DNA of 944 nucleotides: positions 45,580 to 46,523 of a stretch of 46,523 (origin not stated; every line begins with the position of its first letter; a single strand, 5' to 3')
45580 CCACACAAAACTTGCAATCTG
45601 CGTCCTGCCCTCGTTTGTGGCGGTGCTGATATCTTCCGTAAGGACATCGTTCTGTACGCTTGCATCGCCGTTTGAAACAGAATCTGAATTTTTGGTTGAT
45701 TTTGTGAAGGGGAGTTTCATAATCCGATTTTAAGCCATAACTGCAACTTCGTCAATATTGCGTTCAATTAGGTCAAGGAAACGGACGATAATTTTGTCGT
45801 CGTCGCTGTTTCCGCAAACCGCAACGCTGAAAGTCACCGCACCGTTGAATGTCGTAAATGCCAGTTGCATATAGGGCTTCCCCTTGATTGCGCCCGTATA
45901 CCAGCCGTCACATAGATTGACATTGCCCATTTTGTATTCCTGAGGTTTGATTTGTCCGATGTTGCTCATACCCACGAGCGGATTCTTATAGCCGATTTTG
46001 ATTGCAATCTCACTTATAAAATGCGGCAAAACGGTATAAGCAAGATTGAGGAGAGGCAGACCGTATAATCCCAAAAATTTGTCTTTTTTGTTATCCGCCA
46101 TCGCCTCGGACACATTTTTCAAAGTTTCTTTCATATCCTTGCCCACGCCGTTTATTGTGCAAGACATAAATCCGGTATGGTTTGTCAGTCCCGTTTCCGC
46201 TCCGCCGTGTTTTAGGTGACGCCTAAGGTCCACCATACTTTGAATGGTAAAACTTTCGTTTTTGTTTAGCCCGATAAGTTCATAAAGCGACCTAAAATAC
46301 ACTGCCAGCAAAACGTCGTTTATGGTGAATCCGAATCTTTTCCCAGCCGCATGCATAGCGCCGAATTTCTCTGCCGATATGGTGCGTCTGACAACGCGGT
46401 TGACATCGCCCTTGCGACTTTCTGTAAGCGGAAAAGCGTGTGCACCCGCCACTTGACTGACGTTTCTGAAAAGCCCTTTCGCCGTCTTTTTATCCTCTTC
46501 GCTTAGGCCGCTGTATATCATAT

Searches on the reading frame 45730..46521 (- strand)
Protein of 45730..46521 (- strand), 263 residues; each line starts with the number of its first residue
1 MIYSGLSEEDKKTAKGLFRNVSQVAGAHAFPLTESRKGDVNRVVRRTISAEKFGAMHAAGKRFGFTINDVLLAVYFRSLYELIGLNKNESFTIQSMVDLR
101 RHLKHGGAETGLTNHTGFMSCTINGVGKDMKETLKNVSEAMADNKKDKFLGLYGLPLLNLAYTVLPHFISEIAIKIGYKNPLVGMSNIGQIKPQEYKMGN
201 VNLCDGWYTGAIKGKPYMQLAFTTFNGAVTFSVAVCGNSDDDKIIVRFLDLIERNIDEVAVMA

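Call 7: search_protein_families(library=pfam, proteins=[window:45730-46521:-])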
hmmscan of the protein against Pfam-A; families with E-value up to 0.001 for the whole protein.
window:45730-46521:- (263 aa): 1 family
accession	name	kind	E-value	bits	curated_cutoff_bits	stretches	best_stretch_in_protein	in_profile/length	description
PF16911.10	PapA_C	-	2.8e-05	24.1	30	1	42-137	6-103/203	Phthiocerol/phthiodiolone dimycocerosyl transferase C-terminus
